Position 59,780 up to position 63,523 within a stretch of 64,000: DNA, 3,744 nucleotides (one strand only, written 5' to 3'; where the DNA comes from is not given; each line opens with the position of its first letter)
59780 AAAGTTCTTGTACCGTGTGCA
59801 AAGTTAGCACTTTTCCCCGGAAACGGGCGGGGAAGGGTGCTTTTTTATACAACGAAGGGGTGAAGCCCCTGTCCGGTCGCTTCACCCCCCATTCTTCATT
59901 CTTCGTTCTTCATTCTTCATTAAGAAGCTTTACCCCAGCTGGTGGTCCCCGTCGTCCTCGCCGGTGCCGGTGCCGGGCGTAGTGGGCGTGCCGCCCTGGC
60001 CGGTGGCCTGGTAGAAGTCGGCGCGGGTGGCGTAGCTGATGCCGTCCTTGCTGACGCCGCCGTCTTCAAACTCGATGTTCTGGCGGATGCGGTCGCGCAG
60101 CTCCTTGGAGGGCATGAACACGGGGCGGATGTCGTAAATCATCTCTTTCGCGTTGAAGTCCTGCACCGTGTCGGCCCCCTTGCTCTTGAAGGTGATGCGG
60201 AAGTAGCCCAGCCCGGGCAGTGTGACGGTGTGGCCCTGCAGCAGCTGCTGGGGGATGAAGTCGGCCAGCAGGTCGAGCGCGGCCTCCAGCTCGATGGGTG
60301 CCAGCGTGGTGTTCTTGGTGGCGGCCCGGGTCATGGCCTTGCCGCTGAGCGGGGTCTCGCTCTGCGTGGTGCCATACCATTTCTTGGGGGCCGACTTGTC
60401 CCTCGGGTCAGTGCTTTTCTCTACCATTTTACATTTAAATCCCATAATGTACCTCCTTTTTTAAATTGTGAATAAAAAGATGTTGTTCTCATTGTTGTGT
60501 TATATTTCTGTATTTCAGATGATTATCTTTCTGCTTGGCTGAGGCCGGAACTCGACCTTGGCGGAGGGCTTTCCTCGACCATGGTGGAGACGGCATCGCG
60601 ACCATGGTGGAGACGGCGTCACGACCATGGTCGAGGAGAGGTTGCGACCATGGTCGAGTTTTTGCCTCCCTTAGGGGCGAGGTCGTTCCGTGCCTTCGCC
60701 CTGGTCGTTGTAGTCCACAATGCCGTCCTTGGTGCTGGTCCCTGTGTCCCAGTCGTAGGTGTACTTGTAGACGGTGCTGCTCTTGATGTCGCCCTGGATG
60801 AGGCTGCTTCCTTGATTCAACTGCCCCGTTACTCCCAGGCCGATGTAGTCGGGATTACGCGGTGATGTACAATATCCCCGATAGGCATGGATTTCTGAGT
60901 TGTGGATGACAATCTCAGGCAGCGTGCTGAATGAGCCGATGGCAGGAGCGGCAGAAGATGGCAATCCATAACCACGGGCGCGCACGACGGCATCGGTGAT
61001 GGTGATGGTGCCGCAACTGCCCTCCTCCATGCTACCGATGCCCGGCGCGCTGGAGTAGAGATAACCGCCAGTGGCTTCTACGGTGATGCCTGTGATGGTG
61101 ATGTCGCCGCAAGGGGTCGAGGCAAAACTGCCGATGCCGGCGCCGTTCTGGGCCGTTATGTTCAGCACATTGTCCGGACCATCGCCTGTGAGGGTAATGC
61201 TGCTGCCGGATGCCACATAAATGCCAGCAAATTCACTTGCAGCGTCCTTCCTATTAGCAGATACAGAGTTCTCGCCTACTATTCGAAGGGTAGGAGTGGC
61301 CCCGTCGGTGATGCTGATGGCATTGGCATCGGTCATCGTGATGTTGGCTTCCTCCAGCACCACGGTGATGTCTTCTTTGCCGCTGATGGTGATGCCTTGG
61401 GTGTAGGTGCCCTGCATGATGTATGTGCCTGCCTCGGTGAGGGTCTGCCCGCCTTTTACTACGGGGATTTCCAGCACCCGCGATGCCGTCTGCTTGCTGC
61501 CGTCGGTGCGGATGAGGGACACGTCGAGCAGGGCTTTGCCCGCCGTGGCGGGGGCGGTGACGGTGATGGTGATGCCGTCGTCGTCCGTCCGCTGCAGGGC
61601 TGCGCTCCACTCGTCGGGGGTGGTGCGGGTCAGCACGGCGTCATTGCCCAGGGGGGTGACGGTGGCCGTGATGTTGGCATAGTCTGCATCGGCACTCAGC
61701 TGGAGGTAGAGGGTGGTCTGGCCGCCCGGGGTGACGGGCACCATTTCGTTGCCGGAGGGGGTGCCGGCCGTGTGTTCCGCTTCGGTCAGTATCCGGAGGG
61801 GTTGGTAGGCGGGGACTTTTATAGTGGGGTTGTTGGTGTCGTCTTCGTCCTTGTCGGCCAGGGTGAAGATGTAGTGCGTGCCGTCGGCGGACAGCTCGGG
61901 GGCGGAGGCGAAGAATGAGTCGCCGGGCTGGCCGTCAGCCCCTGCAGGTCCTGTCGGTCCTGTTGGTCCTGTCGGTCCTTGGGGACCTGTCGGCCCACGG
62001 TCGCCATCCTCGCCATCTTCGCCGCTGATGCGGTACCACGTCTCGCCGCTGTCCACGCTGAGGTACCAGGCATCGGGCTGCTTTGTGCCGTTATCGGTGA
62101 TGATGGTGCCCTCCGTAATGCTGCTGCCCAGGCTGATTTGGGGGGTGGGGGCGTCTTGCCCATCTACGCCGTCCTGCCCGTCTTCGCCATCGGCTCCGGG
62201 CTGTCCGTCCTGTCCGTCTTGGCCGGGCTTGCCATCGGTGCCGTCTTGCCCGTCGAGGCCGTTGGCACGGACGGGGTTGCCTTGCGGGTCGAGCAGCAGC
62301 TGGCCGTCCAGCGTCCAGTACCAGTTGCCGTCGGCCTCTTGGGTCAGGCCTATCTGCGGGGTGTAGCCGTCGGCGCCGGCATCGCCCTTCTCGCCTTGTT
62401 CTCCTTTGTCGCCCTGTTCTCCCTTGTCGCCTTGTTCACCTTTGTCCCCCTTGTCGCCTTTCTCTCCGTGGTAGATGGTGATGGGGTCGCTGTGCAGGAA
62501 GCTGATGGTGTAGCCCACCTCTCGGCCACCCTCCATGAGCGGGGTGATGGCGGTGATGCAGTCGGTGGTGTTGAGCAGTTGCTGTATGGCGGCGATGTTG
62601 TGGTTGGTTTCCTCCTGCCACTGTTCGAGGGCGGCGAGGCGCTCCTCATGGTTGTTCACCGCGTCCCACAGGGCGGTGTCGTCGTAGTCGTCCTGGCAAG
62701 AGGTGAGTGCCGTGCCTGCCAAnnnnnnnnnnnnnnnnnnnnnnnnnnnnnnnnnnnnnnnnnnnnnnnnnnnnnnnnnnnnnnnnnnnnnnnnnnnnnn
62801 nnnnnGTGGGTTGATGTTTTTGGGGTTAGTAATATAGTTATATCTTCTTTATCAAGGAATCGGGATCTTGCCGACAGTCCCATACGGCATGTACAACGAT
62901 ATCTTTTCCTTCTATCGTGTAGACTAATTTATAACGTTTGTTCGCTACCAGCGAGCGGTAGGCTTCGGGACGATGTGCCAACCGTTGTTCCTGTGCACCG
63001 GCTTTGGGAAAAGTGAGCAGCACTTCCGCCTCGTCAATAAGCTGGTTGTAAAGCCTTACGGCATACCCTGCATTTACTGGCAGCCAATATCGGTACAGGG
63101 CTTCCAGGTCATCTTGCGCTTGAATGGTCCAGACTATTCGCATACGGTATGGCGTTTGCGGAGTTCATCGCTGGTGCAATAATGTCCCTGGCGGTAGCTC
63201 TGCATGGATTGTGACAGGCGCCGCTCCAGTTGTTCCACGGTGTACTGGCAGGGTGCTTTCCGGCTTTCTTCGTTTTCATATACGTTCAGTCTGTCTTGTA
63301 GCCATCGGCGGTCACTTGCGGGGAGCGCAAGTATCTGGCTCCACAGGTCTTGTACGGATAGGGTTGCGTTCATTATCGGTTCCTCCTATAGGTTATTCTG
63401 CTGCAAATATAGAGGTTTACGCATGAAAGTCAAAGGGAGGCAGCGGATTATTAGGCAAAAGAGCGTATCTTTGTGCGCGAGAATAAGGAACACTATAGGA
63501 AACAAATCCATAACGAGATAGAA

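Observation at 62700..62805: Poly-C phase-variation switch, currently OFF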

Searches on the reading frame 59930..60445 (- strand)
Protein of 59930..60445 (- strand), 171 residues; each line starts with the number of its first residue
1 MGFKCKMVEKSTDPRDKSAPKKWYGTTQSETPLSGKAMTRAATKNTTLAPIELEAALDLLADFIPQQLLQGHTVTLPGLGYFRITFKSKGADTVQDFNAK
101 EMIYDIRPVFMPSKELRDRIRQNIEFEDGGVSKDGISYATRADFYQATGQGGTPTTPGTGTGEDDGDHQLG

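Call 6: search_protein_families(library=pfam, proteins=[window:59930-60445:-], max_evalue=0.01)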
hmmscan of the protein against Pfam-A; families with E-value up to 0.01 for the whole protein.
window:59930-60445:- (171 aa): 4 families
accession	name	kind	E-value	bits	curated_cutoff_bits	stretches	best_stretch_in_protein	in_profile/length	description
PF18291.6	HU-HIG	-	1.8e-16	60.8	26.2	1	8-127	7-124/125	HU domain fused to wHTH, Ig, or Glycine-rich motif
PF14908.11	HU-CCDC81_euk_1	-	1.8e-06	28.4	26.1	1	48-117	19-82/89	CCDC81 eukaryotic HU domain 1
PF00216.26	Bac_DNA_binding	-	2.6e-05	24.8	22.4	1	43-120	11-89/90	Bacterial DNA-binding protein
PF14848.11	HU-DNA_bdg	-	0.0002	21.8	30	1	39-126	36-119/124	DNA-binding domain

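Call 41: find_encoding_contigs(protein=window:59933-60445:-, flank=3500, max_places=10)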
Protein window:59933-60445:- (171 aa): 3 contigs read that carry it; 3 places shown.
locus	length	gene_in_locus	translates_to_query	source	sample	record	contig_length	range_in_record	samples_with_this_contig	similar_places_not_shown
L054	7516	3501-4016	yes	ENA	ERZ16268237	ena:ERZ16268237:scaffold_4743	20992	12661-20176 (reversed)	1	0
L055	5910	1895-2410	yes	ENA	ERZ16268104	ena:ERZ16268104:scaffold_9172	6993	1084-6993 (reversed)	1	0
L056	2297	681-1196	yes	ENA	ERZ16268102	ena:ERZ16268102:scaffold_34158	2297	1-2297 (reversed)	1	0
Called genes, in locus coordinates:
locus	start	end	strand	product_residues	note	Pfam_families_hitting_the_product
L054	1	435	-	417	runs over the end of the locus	?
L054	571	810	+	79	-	-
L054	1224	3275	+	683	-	-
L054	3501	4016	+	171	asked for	PF18291:HU-HIG, PF14908:HU-CCDC81_euk_1 (weak)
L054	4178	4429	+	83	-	PF13711:DUF4160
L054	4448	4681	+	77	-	PF10387:DUF2442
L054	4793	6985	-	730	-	PF00930:DPPIV_N, PF26549:Tricorn_N (weak), PF08840:BAAT_C (faint), PF00326:Peptidase_S9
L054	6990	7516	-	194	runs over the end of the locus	PF10543:ORF6N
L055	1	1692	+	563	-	?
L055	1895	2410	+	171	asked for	PF18291:HU-HIG, PF14908:HU-CCDC81_euk_1 (weak)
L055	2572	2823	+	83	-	PF13711:DUF4160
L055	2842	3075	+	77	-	PF10387:DUF2442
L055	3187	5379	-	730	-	PF00930:DPPIV_N, PF26549:Tricorn_N (weak), PF08840:BAAT_C (faint), PF00326:Peptidase_S9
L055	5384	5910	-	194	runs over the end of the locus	PF10543:ORF6N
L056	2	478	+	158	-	?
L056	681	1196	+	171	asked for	PF18291:HU-HIG, PF14908:HU-CCDC81_euk_1 (weak)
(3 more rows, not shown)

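Call 77: find_encoding_contigs(protein=L054:1224-3272:+, flank=400, max_places=10)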
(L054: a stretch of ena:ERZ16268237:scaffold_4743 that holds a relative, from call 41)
Protein L054:1224-3272:+ (683 aa): 1 contig read that carries it; 1 place shown.
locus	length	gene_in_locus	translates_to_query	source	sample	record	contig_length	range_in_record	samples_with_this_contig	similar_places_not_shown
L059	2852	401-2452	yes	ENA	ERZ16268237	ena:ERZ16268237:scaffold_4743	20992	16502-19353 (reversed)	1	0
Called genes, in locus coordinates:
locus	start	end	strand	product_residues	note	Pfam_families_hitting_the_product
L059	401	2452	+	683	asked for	-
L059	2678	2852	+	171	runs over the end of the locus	PF18291:HU-HIG, PF14908:HU-CCDC81_euk_1 (weak)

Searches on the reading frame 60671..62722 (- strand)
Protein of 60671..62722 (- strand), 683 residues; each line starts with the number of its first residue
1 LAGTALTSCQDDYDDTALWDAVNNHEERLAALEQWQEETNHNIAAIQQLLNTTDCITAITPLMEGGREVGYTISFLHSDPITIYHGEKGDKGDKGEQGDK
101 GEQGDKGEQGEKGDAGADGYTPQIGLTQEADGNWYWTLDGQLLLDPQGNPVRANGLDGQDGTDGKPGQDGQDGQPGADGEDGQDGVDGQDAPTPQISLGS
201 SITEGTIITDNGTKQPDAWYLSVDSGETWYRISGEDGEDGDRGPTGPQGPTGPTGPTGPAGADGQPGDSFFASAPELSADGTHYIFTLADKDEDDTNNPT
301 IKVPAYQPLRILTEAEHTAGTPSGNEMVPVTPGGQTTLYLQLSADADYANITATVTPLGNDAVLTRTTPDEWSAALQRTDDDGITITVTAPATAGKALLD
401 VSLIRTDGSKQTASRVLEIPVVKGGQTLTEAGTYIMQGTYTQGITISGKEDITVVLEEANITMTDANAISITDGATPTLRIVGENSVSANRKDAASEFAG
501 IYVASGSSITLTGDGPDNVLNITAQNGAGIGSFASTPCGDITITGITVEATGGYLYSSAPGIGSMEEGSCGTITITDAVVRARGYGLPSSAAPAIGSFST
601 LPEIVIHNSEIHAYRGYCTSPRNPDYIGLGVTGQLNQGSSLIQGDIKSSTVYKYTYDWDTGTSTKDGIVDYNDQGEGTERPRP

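Call 6: search_protein_families(library=pfam, proteins=[window:60671-62722:-], max_evalue=0.01)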
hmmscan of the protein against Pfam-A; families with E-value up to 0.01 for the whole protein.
window:60671-62722:- (683 aa): 2 families
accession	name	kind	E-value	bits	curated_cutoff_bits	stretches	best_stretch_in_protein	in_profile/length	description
PF01391.23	Collagen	-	4.7e-18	65.1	27.2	3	86-119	4-37/60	Collagen triple helix repeat (20 copies)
PF16378.10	DUF4988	-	1.5e-10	41.6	30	2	18-91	1-70/183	Domain of unknown function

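Call 13: find_related_loci(query=window:60671-62722:-, collection=genome_contigs, flank=1500)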
Query window:60671-62722:- (683 aa) in genome_contigs; peptide patterns used: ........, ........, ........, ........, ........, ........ (x = any residue, [..] = any of these).
21 stretches matched a pattern; 7 encode a relative of the query (tblastn E <= 1e-3); 7 distinct loci.
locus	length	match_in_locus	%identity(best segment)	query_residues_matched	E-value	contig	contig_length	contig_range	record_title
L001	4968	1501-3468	53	6-652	0e+0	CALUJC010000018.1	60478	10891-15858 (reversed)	MAG: uncultured Bacteroides sp. isolate BRZ_KC__bin90 genome assembly, contig: BRZ_KC__NODE_674_length_60478_cov_8.83612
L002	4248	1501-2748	60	1-436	4e-152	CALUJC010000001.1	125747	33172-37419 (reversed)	MAG: uncultured Bacteroides sp. isolate BRZ_KC__bin90 genome assembly, contig: BRZ_KC__NODE_153_length_125747_cov_8.6334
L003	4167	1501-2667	65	8-417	1e-143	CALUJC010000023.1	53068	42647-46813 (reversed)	MAG: uncultured Bacteroides sp. isolate BRZ_KC__bin90 genome assembly, contig: BRZ_KC__NODE_832_length_53068_cov_9.11730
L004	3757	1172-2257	53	6-404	8e-113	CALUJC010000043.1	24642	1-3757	MAG: uncultured Bacteroides sp. isolate BRZ_KC__bin90 genome assembly, contig: BRZ_KC__NODE_2469_length_24642_cov_8.3951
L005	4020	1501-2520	52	8-418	4e-100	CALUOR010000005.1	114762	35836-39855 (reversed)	MAG: uncultured Bacteroides sp. isolate BRZ_KF__bin27 genome assembly, contig: BRZ_KF__NODE_219_length_114762_cov_21.914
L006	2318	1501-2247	53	1-311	4e-81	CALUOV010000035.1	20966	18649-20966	MAG: uncultured Bacteroides sp. isolate BRZ_QD__bin151 genome assembly, contig: BRZ_QD__NODE_4081_length_20966_cov_5.554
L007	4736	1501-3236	62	1-617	3e-131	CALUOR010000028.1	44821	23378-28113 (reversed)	MAG: uncultured Bacteroides sp. isolate BRZ_KF__bin27 genome assembly, contig: BRZ_KF__NODE_1188_length_44821_cov_21.326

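Call 30: find_encoding_contigs(protein=window:60674-62722:-, flank=1500, max_places=10)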
Protein window:60674-62722:- (683 aa): no gene with exactly this product is on record in the collection.

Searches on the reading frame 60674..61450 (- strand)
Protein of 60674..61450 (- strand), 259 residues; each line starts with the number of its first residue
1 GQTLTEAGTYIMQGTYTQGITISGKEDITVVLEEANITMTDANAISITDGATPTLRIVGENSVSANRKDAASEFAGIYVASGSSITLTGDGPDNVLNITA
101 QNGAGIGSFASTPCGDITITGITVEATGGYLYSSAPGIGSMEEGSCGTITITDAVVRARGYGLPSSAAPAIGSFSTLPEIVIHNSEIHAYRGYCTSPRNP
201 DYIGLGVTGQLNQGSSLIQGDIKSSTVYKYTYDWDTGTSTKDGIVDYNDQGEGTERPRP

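Call 68: predict_structure(alignment_id=A1)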
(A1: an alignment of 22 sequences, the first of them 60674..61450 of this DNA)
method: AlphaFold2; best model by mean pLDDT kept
length: 259 residues; sequences in the alignment: 22
mean_pLDDT: 93.9   pTM: 0.92
mean pLDDT of the five models: 93.9, 93.7, 93.4, 93.2, 92.6
residues with pLDDT >= 90: 212; 70-90: 44; 50-70: 3; < 50: 0
segments of 3 or more residues with pLDDT < 50: none
pLDDT, mean of each block of 10 residues (from residue 1): 94 96 95 97 96 98 91 93 98 98 95 97 97 93 94 98 92 95 98 83 91 86 98 88 96 85
secondary structure, 60 per line:
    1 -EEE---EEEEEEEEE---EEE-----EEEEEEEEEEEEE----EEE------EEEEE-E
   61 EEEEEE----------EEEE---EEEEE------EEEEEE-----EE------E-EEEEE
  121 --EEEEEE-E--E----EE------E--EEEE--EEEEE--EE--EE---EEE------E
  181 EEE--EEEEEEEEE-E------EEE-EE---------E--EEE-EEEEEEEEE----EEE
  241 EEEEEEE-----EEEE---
elements in order: E2-4 E8-16 E20-22 E28-40 E45-47 E54-58 E60-66 E77-80 E84-88 E95-100 E116-120 E123-128 E149-152 E155-159 E171-173 E180-183 E186-194 E203-205 E221-223 E225-233 E238-247 E253-256

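Call 70: fold_search(model_id=the predicted structure, library=pdb)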
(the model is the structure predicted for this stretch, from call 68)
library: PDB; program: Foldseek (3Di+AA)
matches with E <= 10: 129; with E <= 0.001: 0
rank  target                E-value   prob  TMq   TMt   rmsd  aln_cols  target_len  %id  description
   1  7ko9                  2.4e-01  0.04  0.13  0.08  15.9       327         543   10  Crystal structure of antigen 43 from uropathogenic Escherichia coli UTI89 (released 2022-03-09)
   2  4q1q_A                2.7e-01  0.05  0.14  0.13  13.7       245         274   12  Crystal structure of TibC-catalyzed hyper-glycosylated TibA55-350 fragment (released 2014-09-17)
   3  3uw0                  2.8e-01  0.21  0.31  0.26  12.7       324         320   11  Pectin methylesterase from Yersinia enterocolitica (released 2012-02-08)
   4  4mr0_A                3.0e-01  0.07  0.20  0.14  15.8       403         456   10  Crystal structure of PfbA, a surface adhesin of Streptococcus pneumoniae (released 2014-02-05)
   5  6fi2_A                3.8e-01  0.12  0.20  0.15  14.1       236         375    8  VexL: A periplasmic depolymerase provides new insight into ABC transporter-dependent secretion of bacterial capsular p (released 2018-05-02)
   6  7koh_B                4.0e-01  0.04  0.14  0.09  15.9       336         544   11  Crystal structure of antigen 43 from Escherichia coli EDL933 (released 2022-03-09)
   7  7osf_A                4.2e-01  0.16  0.28  0.21  10.1       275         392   12  ABC Transporter complex NosDFYL, R-domain 1 (released 2022-06-22)
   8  7kob                  4.7e-01  0.03  0.13  0.11  15.7       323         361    9  Crystal structure of antigen 43b from Escherichia coli CFT073 (released 2022-03-09)
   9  7xzb_A                6.1e-01  0.08  0.23  0.16  15.2       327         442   10  Mutant (Y242A) of the N-terminal domain of fucoidan lyase FdlA (released 2022-09-28)
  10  1ogm                  6.4e-01  0.06  0.21  0.12  13.0       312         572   10  Dex49A from Penicillium minioluteum (released 2003-09-11)
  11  7jw4_A                7.8e-01  0.13  0.30  0.16  10.4       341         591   10  Crystal structure of PdGH110B in complex with D-galactose (released 2020-11-04)
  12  7koh_D                7.8e-01  0.05  0.19  0.11  14.2       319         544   12  Crystal structure of antigen 43 from Escherichia coli EDL933 (released 2022-03-09)
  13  7xzc_A                8.3e-01  0.06  0.20  0.14  16.0       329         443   11  Mutant (R240A) of the N-terminal domain of fucoidan lyase FdlA (released 2022-09-28)
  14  7xzf_A                8.7e-01  0.06  0.22  0.15  15.8       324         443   12  Wild type of the N-terminal domain of fucoidan lyase FdlA (released 2022-09-28)
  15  4mxn_D                9.6e-01  0.21  0.32  0.36   8.4       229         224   11  Crystal structure of a putative glycosyl hydrolase (PARMER_00599) from Parabacteroides merdae ATCC 43184 at 1.95 A res (released 2013-10-23)
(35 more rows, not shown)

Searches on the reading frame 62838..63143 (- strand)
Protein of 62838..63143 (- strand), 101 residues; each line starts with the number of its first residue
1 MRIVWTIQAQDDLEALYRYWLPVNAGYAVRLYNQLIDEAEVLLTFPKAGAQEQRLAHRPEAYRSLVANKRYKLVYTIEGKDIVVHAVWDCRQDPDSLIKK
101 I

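Call 6: search_protein_families(library=pfam, proteins=[window:62838-63143:-], max_evalue=0.01)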
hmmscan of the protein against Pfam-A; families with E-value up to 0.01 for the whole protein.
window:62838-63143:- (101 aa): 1 family
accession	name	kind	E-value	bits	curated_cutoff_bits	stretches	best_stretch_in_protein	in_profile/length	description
PF05016.21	ParE_toxin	-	5.1e-09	37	23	1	3-94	1-89/89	ParE toxin of type II toxin-antitoxin system, parDE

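Call 40: find_encoding_contigs(protein=window:62841-63143:-, flank=1500, max_places=10)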
Protein window:62841-63143:- (101 aa): 3 contigs read that carry it; 3 places shown.
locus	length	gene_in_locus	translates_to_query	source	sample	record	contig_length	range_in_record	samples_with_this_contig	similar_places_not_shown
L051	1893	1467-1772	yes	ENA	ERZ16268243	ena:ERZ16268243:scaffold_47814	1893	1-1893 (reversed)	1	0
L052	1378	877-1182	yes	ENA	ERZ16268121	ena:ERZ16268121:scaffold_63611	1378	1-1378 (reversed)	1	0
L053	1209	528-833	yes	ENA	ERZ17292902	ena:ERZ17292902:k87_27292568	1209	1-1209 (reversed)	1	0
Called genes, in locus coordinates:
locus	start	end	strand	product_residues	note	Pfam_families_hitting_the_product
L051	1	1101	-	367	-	?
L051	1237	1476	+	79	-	-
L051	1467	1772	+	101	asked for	PF05016:ParE_toxin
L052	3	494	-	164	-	?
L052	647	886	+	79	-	-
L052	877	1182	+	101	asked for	PF05016:ParE_toxin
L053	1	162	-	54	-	?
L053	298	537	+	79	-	-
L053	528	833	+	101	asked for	PF05016:ParE_toxin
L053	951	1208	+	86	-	?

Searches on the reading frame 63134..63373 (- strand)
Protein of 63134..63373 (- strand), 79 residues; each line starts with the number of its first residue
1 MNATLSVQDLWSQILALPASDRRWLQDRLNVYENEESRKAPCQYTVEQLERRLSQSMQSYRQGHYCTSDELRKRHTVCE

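Call 6: search_protein_families(library=pfam, proteins=[window:63134-63373:-], max_evalue=0.01)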
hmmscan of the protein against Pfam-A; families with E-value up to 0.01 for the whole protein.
window:63134-63373:- (79 aa): 0 families

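Call 49: find_encoding_contigs(protein=window:63137-63373:-, flank=1200, max_places=10)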
Protein window:63137-63373:- (79 aa): no gene with exactly this product is on record in the collection.
